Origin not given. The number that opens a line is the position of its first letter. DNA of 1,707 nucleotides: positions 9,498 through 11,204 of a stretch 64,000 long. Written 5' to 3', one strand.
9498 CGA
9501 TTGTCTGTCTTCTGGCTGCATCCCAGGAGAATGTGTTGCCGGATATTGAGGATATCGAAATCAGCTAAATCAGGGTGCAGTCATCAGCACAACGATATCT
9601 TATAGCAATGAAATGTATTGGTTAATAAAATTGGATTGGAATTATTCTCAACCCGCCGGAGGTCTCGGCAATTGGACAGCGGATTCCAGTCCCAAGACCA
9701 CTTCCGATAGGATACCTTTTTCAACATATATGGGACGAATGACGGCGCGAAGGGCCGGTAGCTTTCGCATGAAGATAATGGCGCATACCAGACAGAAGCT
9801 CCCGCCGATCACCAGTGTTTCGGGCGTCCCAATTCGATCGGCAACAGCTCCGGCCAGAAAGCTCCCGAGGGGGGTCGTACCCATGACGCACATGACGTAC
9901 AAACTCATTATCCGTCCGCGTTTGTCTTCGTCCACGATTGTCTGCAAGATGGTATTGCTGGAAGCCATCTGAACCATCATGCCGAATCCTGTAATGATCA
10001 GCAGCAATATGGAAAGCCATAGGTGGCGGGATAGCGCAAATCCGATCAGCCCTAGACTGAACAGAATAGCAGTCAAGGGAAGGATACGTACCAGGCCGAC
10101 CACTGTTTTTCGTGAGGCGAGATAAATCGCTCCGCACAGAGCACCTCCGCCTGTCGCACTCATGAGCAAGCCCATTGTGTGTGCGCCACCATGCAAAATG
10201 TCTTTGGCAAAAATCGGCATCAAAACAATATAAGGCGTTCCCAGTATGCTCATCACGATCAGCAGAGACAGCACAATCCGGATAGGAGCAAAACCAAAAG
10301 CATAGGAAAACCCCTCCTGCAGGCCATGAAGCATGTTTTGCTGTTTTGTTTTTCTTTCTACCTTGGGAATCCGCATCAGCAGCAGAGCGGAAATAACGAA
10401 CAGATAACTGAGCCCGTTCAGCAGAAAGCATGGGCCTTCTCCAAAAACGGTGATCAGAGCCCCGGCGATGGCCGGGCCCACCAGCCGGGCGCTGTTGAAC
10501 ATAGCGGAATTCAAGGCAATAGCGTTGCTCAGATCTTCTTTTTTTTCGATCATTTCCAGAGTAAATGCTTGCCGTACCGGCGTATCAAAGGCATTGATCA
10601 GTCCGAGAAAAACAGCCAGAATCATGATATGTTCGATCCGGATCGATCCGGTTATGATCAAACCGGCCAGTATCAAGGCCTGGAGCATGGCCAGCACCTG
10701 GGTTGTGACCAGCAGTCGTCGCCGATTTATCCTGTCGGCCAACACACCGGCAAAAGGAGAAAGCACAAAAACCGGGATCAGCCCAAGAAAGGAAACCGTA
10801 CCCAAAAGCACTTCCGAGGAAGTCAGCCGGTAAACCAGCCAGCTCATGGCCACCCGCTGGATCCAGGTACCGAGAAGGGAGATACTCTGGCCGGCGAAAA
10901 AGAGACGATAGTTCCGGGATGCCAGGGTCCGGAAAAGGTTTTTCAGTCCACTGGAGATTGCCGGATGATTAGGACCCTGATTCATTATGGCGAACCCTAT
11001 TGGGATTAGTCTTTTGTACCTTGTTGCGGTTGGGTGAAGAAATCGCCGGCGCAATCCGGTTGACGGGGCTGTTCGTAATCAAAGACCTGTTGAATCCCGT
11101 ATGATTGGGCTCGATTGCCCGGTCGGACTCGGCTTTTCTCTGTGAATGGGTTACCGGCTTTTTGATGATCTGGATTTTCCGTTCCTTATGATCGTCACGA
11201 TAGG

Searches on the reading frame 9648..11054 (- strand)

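Call 6: search_protein_families(library=pfam, proteins=[window:9648-11054:-], max_evalue=0.00001)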
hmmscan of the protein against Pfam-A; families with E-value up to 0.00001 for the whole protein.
window:9648-11054:- (468 aa): 3 families
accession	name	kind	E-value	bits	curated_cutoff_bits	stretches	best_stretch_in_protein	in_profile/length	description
PF05977.19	MFS_3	-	7.6e-68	229.7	27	1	44-435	7-398/524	Transmembrane secretion effector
PF07690.21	MFS_1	-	2.7e-38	132.2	33.4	2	53-311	2-257/347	Major Facilitator Superfamily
PF13347.12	MFS_2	-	3.2e-06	26.4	27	0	36-205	216-385/427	MFS/sugar transport protein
